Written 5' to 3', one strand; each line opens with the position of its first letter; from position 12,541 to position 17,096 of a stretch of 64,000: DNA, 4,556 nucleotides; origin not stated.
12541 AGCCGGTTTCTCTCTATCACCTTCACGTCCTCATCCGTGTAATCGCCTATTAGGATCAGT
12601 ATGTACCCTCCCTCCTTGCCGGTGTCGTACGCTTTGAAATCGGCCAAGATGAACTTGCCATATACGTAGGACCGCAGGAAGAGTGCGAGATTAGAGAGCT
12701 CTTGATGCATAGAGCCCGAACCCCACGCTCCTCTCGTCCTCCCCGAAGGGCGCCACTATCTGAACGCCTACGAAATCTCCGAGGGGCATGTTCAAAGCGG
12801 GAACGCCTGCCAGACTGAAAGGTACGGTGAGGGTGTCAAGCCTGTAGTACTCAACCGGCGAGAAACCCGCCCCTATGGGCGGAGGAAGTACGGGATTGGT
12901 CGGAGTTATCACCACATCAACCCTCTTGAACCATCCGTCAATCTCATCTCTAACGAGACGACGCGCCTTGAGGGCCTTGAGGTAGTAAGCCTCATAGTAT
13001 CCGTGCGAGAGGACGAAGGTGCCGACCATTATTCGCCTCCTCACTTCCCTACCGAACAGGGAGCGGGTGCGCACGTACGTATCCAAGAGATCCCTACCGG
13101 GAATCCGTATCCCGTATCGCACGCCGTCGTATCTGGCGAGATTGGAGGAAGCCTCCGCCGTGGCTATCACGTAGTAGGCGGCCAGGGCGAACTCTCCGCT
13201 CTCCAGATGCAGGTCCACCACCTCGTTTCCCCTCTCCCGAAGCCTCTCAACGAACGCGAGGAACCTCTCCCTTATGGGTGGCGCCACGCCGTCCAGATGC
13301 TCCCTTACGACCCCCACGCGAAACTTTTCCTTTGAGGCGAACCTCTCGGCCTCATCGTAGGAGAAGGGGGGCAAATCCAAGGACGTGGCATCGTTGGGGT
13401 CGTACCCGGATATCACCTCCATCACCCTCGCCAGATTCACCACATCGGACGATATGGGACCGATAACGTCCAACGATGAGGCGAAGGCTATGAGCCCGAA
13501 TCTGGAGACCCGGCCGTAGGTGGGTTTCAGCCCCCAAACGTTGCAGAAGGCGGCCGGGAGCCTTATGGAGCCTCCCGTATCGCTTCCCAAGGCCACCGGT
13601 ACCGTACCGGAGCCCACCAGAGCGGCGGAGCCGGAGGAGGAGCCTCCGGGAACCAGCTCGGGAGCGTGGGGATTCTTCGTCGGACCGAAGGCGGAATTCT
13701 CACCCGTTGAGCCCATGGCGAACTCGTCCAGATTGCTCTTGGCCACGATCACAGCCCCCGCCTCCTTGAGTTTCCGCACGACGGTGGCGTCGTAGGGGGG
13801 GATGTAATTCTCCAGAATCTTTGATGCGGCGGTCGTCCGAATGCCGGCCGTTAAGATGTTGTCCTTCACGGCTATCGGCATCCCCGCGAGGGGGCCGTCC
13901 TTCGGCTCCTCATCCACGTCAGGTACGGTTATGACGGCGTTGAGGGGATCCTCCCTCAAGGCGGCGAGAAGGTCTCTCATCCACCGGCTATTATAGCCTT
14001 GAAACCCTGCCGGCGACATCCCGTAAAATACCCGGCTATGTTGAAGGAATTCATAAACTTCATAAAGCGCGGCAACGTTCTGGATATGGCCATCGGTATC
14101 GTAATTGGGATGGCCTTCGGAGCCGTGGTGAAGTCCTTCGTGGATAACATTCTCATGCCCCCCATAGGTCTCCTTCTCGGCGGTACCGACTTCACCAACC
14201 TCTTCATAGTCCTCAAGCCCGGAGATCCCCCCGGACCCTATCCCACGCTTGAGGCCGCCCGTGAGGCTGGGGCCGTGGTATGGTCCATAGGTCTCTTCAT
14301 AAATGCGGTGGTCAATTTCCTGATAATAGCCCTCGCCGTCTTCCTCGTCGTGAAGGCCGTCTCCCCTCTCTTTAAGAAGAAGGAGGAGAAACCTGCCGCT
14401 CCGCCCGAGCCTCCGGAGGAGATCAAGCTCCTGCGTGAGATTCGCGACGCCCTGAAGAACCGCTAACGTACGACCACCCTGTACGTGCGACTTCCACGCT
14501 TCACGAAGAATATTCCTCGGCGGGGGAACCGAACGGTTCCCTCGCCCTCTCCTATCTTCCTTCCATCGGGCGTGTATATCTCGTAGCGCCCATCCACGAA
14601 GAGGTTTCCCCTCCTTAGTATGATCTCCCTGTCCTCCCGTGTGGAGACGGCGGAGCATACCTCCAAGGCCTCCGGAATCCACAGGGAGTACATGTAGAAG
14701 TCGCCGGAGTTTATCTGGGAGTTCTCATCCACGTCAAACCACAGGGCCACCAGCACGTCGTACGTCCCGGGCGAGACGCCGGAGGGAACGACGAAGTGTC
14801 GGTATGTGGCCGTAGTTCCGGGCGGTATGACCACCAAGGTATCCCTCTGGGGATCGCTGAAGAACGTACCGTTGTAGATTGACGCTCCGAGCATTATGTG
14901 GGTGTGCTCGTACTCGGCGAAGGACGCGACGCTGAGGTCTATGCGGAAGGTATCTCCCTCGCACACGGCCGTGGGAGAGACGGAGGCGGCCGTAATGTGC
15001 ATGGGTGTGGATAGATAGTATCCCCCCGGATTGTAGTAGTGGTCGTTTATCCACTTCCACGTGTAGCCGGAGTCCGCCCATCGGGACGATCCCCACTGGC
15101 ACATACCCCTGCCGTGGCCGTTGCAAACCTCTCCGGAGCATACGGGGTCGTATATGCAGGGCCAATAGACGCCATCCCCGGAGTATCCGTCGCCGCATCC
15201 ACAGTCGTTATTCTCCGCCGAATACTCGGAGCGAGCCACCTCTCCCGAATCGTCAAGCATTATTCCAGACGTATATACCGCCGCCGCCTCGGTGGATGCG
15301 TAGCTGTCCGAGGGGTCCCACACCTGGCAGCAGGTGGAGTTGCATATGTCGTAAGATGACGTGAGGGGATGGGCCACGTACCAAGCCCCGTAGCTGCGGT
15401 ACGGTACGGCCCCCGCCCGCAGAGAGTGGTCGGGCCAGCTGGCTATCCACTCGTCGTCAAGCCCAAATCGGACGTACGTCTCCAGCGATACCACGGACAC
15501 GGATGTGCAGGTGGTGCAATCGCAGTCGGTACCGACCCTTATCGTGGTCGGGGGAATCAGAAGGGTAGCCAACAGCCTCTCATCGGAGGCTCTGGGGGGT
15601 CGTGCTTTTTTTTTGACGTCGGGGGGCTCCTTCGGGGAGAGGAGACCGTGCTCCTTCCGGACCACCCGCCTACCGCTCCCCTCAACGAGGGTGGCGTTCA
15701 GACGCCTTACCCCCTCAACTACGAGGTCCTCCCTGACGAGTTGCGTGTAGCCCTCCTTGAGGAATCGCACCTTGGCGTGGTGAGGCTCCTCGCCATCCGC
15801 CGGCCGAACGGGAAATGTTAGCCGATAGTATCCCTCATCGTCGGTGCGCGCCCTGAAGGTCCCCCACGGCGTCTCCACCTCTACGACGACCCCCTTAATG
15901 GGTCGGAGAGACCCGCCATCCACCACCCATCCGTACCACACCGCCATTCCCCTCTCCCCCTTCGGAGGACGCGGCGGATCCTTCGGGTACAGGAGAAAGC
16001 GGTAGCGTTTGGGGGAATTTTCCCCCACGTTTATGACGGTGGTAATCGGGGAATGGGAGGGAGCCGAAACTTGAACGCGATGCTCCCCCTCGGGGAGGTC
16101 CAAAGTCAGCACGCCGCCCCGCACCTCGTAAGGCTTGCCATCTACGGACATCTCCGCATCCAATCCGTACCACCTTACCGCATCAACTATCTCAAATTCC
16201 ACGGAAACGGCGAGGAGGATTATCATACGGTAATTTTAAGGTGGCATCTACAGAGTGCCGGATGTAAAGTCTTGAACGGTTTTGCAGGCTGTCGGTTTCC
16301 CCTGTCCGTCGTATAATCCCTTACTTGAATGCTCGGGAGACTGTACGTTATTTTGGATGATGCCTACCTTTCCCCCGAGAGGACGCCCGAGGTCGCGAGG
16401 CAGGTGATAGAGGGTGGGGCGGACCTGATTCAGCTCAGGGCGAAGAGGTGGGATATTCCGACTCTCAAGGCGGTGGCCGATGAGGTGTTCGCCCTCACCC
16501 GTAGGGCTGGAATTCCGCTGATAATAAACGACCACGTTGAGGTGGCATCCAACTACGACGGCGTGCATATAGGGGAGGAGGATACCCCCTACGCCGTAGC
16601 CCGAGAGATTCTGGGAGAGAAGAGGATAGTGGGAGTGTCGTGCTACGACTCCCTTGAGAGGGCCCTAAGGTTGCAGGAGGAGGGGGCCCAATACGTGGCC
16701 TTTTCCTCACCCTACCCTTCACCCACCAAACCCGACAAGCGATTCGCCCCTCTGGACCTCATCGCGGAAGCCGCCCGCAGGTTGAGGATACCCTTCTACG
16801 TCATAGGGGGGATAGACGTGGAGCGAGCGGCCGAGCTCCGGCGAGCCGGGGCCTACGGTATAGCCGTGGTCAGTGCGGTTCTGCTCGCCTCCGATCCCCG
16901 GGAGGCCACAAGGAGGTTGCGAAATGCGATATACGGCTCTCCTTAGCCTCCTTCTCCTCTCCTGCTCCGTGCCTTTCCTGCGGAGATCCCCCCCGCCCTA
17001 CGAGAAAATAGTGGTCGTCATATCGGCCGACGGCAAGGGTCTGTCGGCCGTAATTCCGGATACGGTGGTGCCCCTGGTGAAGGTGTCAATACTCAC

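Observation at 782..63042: TAnAAT box 6-11 nt upstream of the start codon at ~18 operon heads: pervasive leaderless mRNAs, some with GTG/TTG starts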

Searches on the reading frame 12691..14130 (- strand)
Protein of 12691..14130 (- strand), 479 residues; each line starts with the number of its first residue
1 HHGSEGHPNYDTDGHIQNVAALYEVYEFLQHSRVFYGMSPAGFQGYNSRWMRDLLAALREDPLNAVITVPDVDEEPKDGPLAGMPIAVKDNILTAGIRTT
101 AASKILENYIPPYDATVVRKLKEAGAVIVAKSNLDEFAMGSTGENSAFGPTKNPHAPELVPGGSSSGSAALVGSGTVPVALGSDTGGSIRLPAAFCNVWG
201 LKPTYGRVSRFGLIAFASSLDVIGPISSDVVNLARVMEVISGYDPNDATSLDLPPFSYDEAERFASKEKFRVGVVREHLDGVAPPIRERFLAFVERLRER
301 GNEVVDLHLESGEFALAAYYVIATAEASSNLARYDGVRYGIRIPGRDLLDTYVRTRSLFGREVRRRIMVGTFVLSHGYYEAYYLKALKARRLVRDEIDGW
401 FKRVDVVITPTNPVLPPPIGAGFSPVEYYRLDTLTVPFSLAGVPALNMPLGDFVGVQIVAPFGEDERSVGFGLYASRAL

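Call 6: search_protein_families(library=ncbifam, proteins=[window:12691-13980:-], max_evalue=0.00001)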
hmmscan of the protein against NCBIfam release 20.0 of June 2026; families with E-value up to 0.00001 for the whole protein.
window:12691-13980:- (429 aa): 26 families (the best 25 are shown)
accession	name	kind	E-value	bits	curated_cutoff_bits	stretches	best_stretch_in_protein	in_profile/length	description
TIGR00132.1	gatA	equivalog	2.3e-155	517.9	481.1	1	9-420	35-455/466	Asp-tRNA(Asn)/Glu-tRNA(Gln) amidotransferase subunit GatA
NF005517.0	PRK07139.1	equivalog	2.5e-79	267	546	1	5-425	12-429/439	amidase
NF005565.0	PRK07235.1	subfamily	5.4e-74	249.7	545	1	9-404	67-472/506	amidase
NF006631.0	PRK09201.1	equivalog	1.2e-73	248.4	461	1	26-415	67-442/466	AtzE family amidohydrolase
NF005688.0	PRK07488.1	equivalog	1.7e-72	244.8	532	1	11-423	51-460/474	indoleacetamide hydrolase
TIGR02715.1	amido_AtzE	subfamily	2.3e-72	244.4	425.75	1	27-415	61-434/452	AtzE family amidohydrolase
NF006043.0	PRK08186.1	subfamily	2.7e-63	214.3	487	1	25-260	63-294/600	allophanate hydrolase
NF006169.0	PRK08310.1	equivalog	1.5e-59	202.4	391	1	9-199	3-196/395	amidase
TIGR02713.1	allophanate_hyd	equivalog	6.4e-59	199.9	511.05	1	22-261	23-260/563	allophanate hydrolase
NF006006.0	PRK08137.1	equivalog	7.9e-54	183.3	534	1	27-407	97-485/529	amidase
NF005686.0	PRK07486.1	subfamily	2.5e-53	181.5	465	1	25-211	74-261/486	amidase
NF004815.0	PRK06169.1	equivalog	3.1e-52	177.7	506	1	27-260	71-304/471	amidase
NF005460.0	PRK07056.1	subfamily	7.2e-50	170.2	447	1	29-370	72-385/457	amidase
NF004816.0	PRK06170.1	equivalog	1.1e-48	166.1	503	1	27-364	72-401/493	amidase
NF009119.0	PRK12470.1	equivalog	6e-47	160.7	498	1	30-193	72-234/462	amidase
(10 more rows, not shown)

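Call 37: search_solved_structures(query=window:12691-14130:-, show_alignments=1, max_evalue=1e-30)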
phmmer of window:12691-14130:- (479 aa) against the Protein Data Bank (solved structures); distinct sequences matched with E-value up to 1e-30: 30.
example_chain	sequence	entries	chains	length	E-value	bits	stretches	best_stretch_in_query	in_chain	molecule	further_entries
3kfu_E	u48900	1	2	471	1.1e-124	420.1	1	79-471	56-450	Glutamyl-tRNA(Gln) amidotransferase subunit A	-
3h0l_A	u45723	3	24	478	4.3e-122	411.5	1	77-453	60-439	Glutamyl-tRNA(Gln) amidotransferase subunit A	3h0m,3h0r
3al0_A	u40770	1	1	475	1.7e-120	406.3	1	61-459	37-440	Glutamyl-tRNA(Gln) amidotransferase subunit A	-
2gi3_A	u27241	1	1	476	1.7e-120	406.3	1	61-459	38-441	Glutamyl-tRNA(Gln) amidotransferase subunit A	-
2df4_A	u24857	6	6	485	5.6e-109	368.3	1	61-458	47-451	Glutamyl-tRNA(Gln) amidotransferase subunit A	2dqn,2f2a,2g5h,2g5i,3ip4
4wj3_A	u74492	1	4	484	1.6e-108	366.8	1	76-468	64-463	Glutamyl-tRNA(Gln) amidotransferase subunit A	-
4n0h_A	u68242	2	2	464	6.6e-83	282.3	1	80-469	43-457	Glutamyl-tRNA(Gln) amidotransferase subunit A, mitochondrial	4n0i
6c62_A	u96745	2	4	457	4.6e-54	187.2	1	80-248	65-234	Biuret hydrolase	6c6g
3a1k_A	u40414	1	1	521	6.1e-46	160.4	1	57-457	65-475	Amidase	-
3a1i_A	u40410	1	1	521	1.7e-45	159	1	57-457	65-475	Amidase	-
2dc0_A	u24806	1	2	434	5.2e-43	150.8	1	69-243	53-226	probable amidase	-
5ac3_A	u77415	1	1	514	7.7e-40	140.3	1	73-458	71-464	PEPTIDE AMIDASE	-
6dhv_A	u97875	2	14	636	1.4e-38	136.2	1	81-253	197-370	Fatty acid amide hydrolase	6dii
8eww_A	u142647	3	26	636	3.6e-38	134.8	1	81-253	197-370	Fatty acid amide hydrolase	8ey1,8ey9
1m21_A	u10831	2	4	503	3.9e-38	134.7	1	73-458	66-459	Peptide Amidase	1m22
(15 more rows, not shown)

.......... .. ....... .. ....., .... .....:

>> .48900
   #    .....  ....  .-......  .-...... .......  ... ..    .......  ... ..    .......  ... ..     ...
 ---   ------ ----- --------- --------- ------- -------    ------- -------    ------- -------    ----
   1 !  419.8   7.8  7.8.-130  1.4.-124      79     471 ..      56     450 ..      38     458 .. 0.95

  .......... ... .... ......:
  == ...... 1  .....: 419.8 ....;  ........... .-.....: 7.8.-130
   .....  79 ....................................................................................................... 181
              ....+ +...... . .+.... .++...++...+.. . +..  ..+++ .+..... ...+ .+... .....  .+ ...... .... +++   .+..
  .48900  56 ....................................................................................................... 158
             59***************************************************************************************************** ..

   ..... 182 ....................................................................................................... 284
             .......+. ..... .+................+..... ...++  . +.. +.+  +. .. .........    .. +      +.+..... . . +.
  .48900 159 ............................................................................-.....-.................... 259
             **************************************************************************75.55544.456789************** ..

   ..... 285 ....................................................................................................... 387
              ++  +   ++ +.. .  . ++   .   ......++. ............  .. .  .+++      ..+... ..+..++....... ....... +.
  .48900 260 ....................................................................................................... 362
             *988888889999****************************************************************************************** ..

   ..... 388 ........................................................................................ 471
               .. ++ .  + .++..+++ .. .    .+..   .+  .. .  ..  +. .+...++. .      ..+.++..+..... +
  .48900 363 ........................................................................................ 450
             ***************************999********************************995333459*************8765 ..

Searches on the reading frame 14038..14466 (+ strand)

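Call 6: search_protein_families(library=ncbifam, proteins=[window:14038-14466:+], max_evalue=0.00001)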
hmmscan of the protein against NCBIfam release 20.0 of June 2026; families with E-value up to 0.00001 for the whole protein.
window:14038-14466:+ (142 aa): 8 families
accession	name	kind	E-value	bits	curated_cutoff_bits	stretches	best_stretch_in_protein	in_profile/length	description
NF010557.0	PRK13952.1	equivalog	3.6e-47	160.1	159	1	1-142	3-141/142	large conductance mechanosensitive channel protein MscL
NF001843.0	PRK00567.1-4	equivalog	2e-45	154.2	142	1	1-141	3-132/135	large-conductance mechanosensitive channel protein MscL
NF001841.0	PRK00567.1-1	equivalog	7.3e-38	129.8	225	1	1-141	3-132/137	large-conductance mechanosensitive channel protein MscL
TIGR00220.1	mscL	equivalog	1.5e-35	122.2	71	1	1-142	1-127/127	large conductance mechanosensitive channel protein MscL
NF010560.0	PRK13955.1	equivalog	2e-33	115.1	180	2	1-58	1-58/132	large conductance mechanosensitive channel protein MscL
NF010558.0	PRK13953.1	equivalog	5.9e-33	113.7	197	2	1-56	4-59/128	large conductance mechanosensitive channel protein MscL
NF001842.0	PRK00567.1-3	equivalog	3.6e-32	111.4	146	2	1-58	1-60/147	large-conductance mechanosensitive channel protein MscL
NF010559.0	PRK13954.1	equivalog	2.8e-27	95.6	176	2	1-54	1-54/120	large conductance mechanosensitive channel protein MscL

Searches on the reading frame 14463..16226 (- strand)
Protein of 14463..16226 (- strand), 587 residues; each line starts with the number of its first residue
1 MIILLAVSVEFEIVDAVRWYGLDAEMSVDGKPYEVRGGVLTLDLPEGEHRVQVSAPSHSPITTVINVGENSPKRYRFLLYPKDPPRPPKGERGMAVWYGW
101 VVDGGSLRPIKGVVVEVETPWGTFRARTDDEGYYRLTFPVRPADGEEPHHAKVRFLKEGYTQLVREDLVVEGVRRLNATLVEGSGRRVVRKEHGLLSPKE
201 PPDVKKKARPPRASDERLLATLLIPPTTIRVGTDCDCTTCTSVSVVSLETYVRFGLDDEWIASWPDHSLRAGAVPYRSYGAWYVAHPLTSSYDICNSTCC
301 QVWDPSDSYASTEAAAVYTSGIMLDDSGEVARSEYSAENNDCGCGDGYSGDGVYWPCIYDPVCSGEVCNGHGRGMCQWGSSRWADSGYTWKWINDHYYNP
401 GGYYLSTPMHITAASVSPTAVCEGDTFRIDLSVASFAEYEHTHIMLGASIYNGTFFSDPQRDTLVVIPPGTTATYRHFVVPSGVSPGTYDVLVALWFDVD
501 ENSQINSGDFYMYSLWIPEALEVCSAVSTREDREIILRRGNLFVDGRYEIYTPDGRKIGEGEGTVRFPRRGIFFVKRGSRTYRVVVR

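Call 6: search_protein_families(library=ncbifam, proteins=[window:14463-16226:-], max_evalue=0.00001)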
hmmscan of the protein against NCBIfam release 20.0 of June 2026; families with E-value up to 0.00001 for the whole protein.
window:14463-16226:- (587 aa): 1 family
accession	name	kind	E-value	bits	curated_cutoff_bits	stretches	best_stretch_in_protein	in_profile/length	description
TIGR02669.1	SpoIID_LytB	domain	2.4e-18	67.1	83.3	1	242-340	2-101/270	SpoIID/LytB domain-containing protein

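Call 9: find_related_loci(query=window:14463-16226:-, collection=genome_contigs, flank=10000)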
Query window:14463-16226:- (587 aa) in genome_contigs; peptide patterns used: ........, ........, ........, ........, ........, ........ (x = any residue, [..] = any of these).
185 stretches matched a pattern; 52 encode a relative of the query (tblastn E <= 1e-3); 52 distinct loci.
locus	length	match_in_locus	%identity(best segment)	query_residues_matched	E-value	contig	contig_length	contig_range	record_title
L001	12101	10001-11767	59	1-587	0e+0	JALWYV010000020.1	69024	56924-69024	MAG: candidate division WOR-3 bacterium isolate T2_metabat1_scaf2bin.036 T2_NODE_196_length_69024_cov_10.650623, whole g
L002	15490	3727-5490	58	1-587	0e+0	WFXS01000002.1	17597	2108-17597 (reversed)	MAG: candidate division WOR-3 bacterium isolate S141_60_esom k151_104489, whole genome shotgun sequence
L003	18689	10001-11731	53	1-587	0e+0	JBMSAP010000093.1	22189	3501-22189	MAG: Candidatus Caldipriscus sp. isolate Caldipriscus-CON-C-r02 Caldipriscus-CON-C-r02_k141_348100, whole genome shotgun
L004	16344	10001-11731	53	1-587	0e+0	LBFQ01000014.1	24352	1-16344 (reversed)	MAG: Candidatus Caldipriscus sp. T1.2 2547288274_T1.2_scf1119030633416.14, whole genome shotgun sequence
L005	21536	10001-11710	53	1-587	0e+0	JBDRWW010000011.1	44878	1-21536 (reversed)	MAG: candidate division WOR-3 bacterium isolate ZZQ_201803_bins_59 ZZQ_201803_bins_59_scaffold_11, whole genome shotgun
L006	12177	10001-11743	56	1-580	0e+0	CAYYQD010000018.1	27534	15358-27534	MAG TPA_asm: uncultured bacterium isolate SRP163575_co3_144 genome assembly, contig: NODE_1682_length_27534_cov_9.643619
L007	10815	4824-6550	58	1-587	0e+0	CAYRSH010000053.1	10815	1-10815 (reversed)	MAG TPA_asm: uncultured bacterium isolate binchicken_co71_159 genome assembly, contig: NODE_2710_length_10815_cov_40.747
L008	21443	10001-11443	45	44-523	2e-128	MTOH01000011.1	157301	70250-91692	MAG: Candidatus Hydrothermus pacificus isolate JdFR-72 JGI24020J35080_1000041, whole genome shotgun sequence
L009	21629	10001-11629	41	1-533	2e-126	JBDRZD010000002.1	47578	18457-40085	MAG: candidate division WOR-3 bacterium isolate JZ-1_201705_bins_100 JZ-1_201705_bins_100_scaffold_2, whole genome shotg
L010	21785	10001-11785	41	1-576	8e-125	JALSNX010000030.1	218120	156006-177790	MAG: candidate division WOR-3 bacterium isolate 356-284_metabat1_scaf2bin.077 356-284_scaffold_9_c1, whole genome shotgu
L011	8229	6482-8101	44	5-523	1e-135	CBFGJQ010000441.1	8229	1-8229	MAG: candidate division WOR-3 bacterium isolate QZM1.Bin.83.optimized.1 genome assembly, contig: NODE_76_length_8229_cov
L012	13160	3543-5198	38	3-523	3e-111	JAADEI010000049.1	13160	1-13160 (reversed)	MAG: Chlorobiota bacterium isolate L_MetaBat.200 contig-127_5203, whole genome shotgun sequence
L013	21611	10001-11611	40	1-523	5e-117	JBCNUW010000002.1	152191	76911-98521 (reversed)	MAG: Candidatus Hydrothermales bacterium isolate DT_Bin_18 contig2, whole genome shotgun sequence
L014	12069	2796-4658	35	1-584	4e-104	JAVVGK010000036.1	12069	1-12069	MAG: Candidatus Hydrothermia bacterium isolate PSS.bin.3 NODE_841_length_12069_cov_87.759863, whole genome shotgun seque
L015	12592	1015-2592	39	99-579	6e-104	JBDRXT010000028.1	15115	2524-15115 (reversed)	MAG: candidate division WOR-3 bacterium isolate BF2_201808_bins_44 BF2_201808_bins_44_scaffold_28, whole genome shotgun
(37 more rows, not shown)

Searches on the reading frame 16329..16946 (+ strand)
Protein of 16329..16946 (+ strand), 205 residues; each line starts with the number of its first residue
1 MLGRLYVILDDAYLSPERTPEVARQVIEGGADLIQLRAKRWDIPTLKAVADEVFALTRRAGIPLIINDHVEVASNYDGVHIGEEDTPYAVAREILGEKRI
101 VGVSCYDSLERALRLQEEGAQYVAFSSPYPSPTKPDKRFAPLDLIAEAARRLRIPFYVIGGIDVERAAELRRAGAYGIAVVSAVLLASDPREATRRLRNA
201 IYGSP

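Call 6: search_protein_families(library=ncbifam, proteins=[window:16329-16946:+], max_evalue=0.00001)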
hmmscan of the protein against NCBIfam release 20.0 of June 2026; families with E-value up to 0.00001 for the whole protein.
window:16329-16946:+ (205 aa): 14 families
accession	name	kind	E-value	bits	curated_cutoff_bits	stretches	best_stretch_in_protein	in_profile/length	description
TIGR00693.1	thiE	equivalog_domain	4.8e-49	166.3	145.1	1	4-197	1-197/197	thiamine phosphate synthase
NF002727.0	PRK02615.1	equivalog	2.3e-42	145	335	1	4-201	150-344/349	thiamine phosphate synthase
NF007070.0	PRK09517.1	equivalog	5.6e-28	97.7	761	1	5-201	6-214/755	multifunctional thiamine-phosphate pyrophosphorylase/synthase/phosphomethylpyrimidine kinase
NF000736.0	PRK00043.2-3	equivalog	2.8e-24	85.7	227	1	22-199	19-203/207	thiamine phosphate synthase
NF005819.0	PRK07695.1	equivalog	2.8e-22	79.4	251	1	26-201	23-197/205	thiazole tautomerase TenI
NF006530.0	PRK08999.1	equivalog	5e-22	78.3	245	1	6-184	134-312/315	Nudix family hydrolase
NF000740.0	PRK00043.3-4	equivalog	2e-20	73.2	202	1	15-197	17-210/218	thiamine phosphate synthase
NF000734.0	PRK00043.1-5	equivalog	2.5e-18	66.5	252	1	21-196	14-192/201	thiamine phosphate synthase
NF002904.0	PRK03512.1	equivalog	1.9e-17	63.4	231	1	25-200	27-205/211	thiamine phosphate synthase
NF000741.0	PRK00043.3-5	equivalog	1.1e-15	58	350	1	17-200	19-213/217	thiamine phosphate synthase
NF005080.0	PRK06512.1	equivalog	4.9e-12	46.1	218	1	34-192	44-204/222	thiamine phosphate synthase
NF008933.0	PRK12290.1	equivalog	3.9e-10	39.2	516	1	27-193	227-404/438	thiamine phosphate synthase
NF005442.0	PRK07028.1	equivalog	4.7e-08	32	593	1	104-201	116-210/430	bifunctional hexulose-6-phosphate synthase/ribonuclease regulator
NF000738.0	PRK00043.3-1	equivalog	8.4e-08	32.1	445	1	23-193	26-207/221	thiamine phosphate synthase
